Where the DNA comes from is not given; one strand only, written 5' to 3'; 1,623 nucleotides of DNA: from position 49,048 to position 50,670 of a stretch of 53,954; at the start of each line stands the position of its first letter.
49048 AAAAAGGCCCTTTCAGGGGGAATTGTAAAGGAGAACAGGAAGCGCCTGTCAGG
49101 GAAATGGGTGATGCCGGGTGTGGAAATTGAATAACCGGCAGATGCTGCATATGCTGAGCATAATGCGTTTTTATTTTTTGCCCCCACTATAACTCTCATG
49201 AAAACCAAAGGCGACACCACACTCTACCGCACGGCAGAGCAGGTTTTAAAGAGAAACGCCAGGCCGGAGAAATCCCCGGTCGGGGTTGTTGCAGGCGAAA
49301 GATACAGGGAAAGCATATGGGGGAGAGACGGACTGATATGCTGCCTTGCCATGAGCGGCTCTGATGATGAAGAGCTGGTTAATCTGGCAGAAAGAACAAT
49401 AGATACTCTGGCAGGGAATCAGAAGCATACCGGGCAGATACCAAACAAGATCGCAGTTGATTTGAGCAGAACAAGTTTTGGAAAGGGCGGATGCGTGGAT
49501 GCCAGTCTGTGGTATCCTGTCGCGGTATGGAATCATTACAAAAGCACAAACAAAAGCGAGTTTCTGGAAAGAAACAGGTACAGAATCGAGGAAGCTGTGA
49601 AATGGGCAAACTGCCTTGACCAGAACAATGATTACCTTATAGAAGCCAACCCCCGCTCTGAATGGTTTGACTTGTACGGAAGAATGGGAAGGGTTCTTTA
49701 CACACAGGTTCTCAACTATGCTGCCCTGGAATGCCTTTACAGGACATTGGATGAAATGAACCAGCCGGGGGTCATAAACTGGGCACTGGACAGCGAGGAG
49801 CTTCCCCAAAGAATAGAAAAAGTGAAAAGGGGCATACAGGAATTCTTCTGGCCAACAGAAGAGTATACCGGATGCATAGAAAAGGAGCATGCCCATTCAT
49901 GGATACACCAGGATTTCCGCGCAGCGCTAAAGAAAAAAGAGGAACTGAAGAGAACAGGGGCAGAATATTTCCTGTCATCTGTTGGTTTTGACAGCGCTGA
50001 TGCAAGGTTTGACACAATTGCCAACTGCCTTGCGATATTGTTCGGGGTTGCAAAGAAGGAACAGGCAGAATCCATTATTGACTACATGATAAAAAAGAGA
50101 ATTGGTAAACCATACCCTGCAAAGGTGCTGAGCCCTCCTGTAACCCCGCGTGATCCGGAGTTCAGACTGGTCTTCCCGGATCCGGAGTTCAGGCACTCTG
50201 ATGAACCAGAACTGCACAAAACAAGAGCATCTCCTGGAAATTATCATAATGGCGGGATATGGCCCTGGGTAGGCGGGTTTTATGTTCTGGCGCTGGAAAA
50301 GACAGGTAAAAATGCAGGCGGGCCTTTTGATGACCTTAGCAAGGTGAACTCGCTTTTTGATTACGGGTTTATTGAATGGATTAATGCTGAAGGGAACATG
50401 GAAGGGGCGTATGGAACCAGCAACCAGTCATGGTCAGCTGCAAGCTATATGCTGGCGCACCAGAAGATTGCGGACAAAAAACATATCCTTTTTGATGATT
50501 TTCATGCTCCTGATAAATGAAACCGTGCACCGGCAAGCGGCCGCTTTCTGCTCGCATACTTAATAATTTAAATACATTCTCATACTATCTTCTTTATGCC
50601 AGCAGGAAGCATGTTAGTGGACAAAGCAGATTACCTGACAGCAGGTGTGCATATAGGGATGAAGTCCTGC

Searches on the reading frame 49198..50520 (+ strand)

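Call 51: search_protein_families(library=pfam, proteins=[window:49198-50520:+], max_evalue=0.00001)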
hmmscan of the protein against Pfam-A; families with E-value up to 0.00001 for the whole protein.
window:49198-50520:+ (440 aa): 2 families
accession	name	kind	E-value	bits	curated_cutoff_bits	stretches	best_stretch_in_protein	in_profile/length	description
PF06202.20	GDE_C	-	3e-17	63.1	21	1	21-415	11-363/367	Amylo-alpha-1,6-glucosidase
PF12899.13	Glyco_hydro_100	-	4.5e-16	59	23.6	1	76-424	90-432/435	Alkaline and neutral invertase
